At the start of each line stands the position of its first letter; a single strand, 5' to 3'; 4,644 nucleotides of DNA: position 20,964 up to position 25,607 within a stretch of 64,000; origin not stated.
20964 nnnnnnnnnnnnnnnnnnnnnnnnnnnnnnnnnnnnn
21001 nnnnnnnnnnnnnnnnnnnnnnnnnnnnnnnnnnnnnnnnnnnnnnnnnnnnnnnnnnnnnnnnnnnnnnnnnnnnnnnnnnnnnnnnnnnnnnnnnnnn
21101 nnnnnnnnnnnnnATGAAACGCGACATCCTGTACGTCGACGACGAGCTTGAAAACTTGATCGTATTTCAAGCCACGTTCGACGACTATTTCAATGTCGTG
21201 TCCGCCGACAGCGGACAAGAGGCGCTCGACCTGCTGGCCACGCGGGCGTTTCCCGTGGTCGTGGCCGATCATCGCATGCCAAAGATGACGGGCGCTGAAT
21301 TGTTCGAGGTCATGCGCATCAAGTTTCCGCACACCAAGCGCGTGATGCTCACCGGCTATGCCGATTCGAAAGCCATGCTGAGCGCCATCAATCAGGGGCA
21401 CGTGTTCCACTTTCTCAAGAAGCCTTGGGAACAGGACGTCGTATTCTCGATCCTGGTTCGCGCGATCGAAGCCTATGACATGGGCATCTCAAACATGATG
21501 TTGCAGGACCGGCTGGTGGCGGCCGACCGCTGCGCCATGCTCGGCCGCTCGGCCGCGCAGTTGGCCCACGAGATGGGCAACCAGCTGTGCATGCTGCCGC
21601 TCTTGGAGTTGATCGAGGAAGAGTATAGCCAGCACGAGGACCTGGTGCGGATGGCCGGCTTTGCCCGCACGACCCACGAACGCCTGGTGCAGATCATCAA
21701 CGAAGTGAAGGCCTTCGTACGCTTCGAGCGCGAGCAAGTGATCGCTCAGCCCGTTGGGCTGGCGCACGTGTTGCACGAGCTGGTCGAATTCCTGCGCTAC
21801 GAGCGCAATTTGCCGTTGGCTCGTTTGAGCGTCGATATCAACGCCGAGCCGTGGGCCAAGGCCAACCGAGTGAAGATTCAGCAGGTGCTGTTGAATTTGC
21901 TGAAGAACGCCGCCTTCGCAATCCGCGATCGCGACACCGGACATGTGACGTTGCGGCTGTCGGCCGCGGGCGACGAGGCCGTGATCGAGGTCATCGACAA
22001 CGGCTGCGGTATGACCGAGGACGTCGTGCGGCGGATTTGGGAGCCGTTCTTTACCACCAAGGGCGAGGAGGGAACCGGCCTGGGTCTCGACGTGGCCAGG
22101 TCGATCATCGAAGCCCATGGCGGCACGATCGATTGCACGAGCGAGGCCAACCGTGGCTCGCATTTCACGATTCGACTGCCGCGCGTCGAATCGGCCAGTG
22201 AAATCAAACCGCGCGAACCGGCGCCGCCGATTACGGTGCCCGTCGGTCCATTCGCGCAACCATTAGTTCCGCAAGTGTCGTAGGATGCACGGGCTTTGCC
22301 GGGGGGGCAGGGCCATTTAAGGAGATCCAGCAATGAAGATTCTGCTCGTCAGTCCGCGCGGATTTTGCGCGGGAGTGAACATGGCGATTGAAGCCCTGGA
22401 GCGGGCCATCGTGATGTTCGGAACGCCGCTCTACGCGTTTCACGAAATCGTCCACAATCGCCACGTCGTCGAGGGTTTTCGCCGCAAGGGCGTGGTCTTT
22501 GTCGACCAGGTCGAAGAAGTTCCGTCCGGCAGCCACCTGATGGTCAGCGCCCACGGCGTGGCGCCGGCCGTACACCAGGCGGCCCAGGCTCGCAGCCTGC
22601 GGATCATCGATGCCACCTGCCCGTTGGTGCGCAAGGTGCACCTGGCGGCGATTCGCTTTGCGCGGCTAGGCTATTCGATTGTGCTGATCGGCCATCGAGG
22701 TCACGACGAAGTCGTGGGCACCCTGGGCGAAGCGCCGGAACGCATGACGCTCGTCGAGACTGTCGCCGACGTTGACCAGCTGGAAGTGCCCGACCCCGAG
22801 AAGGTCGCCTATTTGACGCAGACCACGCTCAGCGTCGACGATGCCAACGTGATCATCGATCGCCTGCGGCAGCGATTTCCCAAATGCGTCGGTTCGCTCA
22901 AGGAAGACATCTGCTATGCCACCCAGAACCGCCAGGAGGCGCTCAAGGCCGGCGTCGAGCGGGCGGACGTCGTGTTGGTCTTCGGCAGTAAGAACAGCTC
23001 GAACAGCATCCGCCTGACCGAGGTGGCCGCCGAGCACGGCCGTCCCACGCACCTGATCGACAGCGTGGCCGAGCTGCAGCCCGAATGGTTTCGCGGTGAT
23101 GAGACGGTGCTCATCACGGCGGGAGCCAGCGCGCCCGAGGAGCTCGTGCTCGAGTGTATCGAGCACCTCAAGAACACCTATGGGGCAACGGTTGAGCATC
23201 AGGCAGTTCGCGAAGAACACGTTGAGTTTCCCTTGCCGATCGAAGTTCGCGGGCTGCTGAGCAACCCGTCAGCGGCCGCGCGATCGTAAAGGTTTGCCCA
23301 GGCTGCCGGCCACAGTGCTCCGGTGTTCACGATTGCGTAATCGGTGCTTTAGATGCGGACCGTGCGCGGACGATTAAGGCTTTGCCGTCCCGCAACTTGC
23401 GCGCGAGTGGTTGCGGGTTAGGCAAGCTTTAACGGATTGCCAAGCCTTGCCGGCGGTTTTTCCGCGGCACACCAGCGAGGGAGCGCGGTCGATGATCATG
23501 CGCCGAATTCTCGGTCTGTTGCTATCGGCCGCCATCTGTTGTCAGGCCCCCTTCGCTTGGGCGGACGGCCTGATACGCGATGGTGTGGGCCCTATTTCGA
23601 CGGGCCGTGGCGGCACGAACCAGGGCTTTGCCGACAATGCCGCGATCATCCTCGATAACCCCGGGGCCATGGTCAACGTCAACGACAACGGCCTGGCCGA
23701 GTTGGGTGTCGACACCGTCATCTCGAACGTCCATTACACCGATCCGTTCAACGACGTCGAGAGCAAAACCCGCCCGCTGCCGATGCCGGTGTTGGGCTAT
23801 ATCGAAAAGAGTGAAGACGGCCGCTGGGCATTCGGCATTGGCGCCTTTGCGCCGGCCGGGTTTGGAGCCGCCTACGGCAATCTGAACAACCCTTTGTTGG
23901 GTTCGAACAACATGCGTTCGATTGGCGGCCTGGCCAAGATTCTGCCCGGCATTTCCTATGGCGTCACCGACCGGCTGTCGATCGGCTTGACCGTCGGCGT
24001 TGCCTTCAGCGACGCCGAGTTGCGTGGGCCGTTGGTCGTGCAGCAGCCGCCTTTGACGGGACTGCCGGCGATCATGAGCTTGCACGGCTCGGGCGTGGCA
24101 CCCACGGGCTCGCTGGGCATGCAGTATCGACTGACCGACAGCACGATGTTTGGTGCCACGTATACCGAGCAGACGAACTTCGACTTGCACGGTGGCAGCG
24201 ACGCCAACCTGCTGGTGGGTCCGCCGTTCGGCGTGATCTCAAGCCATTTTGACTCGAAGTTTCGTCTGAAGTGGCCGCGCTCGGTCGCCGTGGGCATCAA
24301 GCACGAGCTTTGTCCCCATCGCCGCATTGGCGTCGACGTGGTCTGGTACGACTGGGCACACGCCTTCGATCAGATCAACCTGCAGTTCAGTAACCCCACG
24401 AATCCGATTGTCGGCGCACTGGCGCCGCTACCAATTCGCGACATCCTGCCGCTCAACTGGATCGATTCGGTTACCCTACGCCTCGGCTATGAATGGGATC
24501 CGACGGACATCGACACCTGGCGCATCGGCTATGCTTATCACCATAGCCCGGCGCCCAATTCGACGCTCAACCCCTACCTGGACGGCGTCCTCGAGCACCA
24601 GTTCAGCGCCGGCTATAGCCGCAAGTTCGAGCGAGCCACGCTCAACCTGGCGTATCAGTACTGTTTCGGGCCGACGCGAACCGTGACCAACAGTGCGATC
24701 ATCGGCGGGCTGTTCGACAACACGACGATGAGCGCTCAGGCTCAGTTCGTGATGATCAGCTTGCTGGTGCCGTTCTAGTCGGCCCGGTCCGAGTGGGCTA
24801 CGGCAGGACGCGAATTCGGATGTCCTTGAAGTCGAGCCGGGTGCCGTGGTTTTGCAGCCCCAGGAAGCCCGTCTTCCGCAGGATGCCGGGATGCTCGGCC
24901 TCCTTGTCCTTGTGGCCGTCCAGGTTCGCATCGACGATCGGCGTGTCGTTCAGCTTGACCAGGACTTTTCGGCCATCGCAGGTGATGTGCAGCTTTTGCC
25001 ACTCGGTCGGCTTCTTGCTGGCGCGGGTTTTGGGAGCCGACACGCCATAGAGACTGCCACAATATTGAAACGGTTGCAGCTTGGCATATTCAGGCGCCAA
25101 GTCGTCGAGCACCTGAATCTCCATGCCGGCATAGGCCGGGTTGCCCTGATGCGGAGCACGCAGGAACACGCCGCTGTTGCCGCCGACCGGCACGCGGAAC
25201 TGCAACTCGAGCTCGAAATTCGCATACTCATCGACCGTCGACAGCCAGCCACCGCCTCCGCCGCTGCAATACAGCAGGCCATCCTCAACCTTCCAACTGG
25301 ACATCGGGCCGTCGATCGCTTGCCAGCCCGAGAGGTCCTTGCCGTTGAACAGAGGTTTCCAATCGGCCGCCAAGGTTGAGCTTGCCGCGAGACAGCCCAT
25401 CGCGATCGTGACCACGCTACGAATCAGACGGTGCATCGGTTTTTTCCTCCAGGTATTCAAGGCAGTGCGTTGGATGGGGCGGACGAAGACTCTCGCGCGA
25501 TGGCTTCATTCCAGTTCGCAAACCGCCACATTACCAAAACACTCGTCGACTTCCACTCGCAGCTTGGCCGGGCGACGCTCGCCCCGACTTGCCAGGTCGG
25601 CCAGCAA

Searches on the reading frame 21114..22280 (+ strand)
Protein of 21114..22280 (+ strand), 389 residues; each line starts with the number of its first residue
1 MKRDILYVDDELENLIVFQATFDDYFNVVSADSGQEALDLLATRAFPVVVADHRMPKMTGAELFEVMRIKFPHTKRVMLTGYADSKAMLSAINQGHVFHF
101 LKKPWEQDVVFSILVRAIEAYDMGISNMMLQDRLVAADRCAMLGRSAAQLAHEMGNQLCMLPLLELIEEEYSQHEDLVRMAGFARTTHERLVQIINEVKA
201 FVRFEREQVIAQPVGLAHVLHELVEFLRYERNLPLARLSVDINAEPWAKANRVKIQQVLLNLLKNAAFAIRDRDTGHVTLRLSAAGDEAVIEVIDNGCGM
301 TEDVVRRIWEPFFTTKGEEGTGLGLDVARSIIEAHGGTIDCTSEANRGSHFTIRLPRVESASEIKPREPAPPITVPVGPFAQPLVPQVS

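Call 4: search_protein_families(library=pfam, proteins=[window:21114-22280:+], max_evalue=0.01)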
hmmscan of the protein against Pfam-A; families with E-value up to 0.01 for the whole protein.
window:21114-22280:+ (389 aa): 2 families
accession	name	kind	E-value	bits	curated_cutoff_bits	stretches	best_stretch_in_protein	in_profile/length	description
PF02518.31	HATPase_c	-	3.9e-26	92.1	26.4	1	252-357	3-109/111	Histidine kinase-, DNA gyrase B-, and HSP90-like ATPase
PF00072.30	Response_reg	-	4e-17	62.8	30.2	1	5-110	1-106/111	Response regulator receiver domain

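Call 5: search_protein_families(library=ncbifam, proteins=[window:21114-22280:+], max_evalue=0.01)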
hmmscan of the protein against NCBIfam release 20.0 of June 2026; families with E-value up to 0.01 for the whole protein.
window:21114-22280:+ (389 aa): 129 families (the best 25 are shown)
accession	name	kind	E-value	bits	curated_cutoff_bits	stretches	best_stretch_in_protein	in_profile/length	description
NF052574.1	HisKinEspCMyxo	equivalog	1.1e-48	166.1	1200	2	129-366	403-646/785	serine histidine kinase EspC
NF052573.1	HisKinEspAMyxo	equivalog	3.4e-43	147.7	1400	2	128-368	369-622/755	serine histidine kinase EspA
NF008468.0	PRK11360.1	equivalog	7.7e-41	140.1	646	1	128-362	381-613/616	two-component system sensor histidine kinase AtoS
NF010411.0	PRK13837.1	equivalog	1.1e-37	129.5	647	1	112-371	419-688/828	two-component system VirA-like sensor kinase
NF053512.1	nitric_RR_NosR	exception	2.2e-34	119.2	400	1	5-133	1-130/422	response regulator c-di-GMP phosphodiesterase, NosR family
NF007688.0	PRK10364.1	equivalog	6.3e-32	110.9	479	1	121-358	218-452/460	two-component system sensor histidine kinase ZraS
NF046020.1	HisKinCckABruc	equivalog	9.5e-32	109.8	1000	2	206-363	541-713/868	cell cycle histidine kinase CckA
TIGR02956.1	TMAO_torS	equivalog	5.4e-31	107.5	676.5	1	184-363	505-688/967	TMAO reductase system sensor histidine kinase/response regulator TorS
NF038348.1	T2SS_HK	subfamily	5.5e-30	104.3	450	1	214-356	436-572/574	histidine kinase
NF053867.1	SprKinKinDBac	equivalog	1.2e-29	103.2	775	1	138-358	281-498/500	sporulation kinase KinD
TIGR02916.1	PEP_his_kin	equivalog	3.4e-29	101.9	300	1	125-356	457-679/679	XrtA/PEP-CTERM system histidine kinase PrsK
NF046044.1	PnpS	equivalog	5.5e-28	98.1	400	1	188-356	217-390/390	two-component system histidine kinase PnpS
NF011874.0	PRK15347.1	equivalog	1.7e-27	95.8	852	2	164-359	420-616/921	two component system sensor kinase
NF010076.0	PRK13557.1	subfamily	1.6e-25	89.6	631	2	132-364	152-401/540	histidine kinase famiy protein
NF046026.1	HisKinCckACaul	equivalog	1.5e-24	86.2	1000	2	237-364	394-539/678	cell cycle histidine kinase CckA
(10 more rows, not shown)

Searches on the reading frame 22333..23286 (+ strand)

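Call 4: search_protein_families(library=pfam, proteins=[window:22333-23286:+], max_evalue=0.01)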
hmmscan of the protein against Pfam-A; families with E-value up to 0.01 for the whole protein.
window:22333-23286:+ (318 aa): 1 family
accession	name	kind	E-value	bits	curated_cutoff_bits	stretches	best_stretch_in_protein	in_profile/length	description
PF02401.23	LYTB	-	1.2e-88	297.4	24.5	1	3-280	1-267/267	LytB protein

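Call 5: search_protein_families(library=ncbifam, proteins=[window:22333-23286:+], max_evalue=0.01)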
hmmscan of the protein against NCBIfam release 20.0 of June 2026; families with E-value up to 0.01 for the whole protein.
window:22333-23286:+ (318 aa): 8 families
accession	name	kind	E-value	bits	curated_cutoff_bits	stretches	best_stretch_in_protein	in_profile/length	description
NF002188.0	PRK01045.1-2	equivalog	4.4e-121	403.7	420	1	1-306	1-308/315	4-hydroxy-3-methylbut-2-enyl diphosphate reductase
NF002189.0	PRK01045.1-3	equivalog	2.7e-119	397.9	444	1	2-306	15-320/326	4-hydroxy-3-methylbut-2-enyl diphosphate reductase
NF002190.0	PRK01045.1-4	subfamily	9.3e-119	396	389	1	1-306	7-316/321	4-hydroxy-3-methylbut-2-enyl diphosphate reductase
TIGR00216.1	ispH_lytB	equivalog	1.8e-91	306.3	187.85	1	2-281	1-281/282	4-hydroxy-3-methylbut-2-enyl diphosphate reductase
NF002187.0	PRK01045.1-1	equivalog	2.6e-72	243.3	276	1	1-282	1-278/282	4-hydroxy-3-methylbut-2-enyl diphosphate reductase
NF000907.0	PRK00087.1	equivalog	2.7e-66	224.2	624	1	1-292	1-288/671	bifunctional 4-hydroxy-3-methylbut-2-enyl diphosphate reductase/30S ribosomal protein S1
NF009024.0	PRK12360.1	equivalog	2.9e-55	187.6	387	1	1-281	1-280/281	4-hydroxy-3-methylbut-2-enyl diphosphate reductase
NF009911.0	PRK13371.1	equivalog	1.7e-31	109.7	440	2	2-145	56-205/405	4-hydroxy-3-methylbut-2-enyl diphosphate reductase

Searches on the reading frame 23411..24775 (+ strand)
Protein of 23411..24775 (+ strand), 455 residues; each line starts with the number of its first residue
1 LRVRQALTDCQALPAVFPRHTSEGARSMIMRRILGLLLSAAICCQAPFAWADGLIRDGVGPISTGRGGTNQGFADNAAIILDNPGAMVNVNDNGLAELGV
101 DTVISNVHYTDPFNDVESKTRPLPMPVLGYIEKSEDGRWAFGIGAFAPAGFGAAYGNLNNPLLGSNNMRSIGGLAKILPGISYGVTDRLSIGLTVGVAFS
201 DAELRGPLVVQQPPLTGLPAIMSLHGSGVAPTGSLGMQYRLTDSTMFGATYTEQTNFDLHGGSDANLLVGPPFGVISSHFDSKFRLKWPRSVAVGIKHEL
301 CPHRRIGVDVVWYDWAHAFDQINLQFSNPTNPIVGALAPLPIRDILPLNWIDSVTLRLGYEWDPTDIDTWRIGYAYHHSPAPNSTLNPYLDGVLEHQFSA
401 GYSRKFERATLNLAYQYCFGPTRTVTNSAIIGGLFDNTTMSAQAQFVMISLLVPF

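Call 4: search_protein_families(library=pfam, proteins=[window:23411-24775:+], max_evalue=0.01)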
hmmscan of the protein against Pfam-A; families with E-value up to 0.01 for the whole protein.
window:23411-24775:+ (455 aa): 2 families
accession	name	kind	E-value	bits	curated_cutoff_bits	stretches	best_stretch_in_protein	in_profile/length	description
PF03349.22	Toluene_X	-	1.4e-27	96.7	29.7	1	48-429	7-393/421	Outer membrane protein transport protein (OMPP1/FadL/TodX)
PF13505.12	OMP_b-brl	-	0.00047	20.8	28.7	1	180-259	92-157/175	Outer membrane protein beta-barrel domain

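Call 5: search_protein_families(library=ncbifam, proteins=[window:23411-24775:+], max_evalue=0.01)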
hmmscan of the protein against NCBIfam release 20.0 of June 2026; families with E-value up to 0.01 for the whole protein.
window:23411-24775:+ (455 aa): 2 families
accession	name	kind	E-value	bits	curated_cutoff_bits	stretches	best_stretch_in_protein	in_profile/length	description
NF050080.1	pilus_FilD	exception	7.6e-12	44.3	970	2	285-410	363-491/549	putative pilus system OmpP1/FadL family transporter FilD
NF053685.1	BamG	equivalog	6.3e-05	22.2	250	1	65-328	27-294/397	BamG family beta-barrel-assembly machinery protein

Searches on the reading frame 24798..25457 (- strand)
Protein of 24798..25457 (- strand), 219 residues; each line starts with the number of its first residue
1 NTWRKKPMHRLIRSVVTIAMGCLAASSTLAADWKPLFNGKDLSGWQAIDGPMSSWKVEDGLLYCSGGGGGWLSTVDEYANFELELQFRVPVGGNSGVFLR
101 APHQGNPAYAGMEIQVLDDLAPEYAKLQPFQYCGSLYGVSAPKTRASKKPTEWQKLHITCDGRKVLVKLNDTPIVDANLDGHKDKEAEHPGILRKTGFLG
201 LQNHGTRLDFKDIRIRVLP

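Call 45: search_protein_families(library=pfam, proteins=[window:24798-25457:-], max_evalue=0.00001)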
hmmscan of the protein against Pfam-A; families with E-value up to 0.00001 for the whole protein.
window:24798-25457:- (219 aa): 1 family
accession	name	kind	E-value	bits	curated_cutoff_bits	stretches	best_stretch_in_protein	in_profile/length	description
PF06439.18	3keto-disac_hyd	-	2e-49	168.7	26.8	1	32-216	1-187/187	3-keto-disaccharide hydrolase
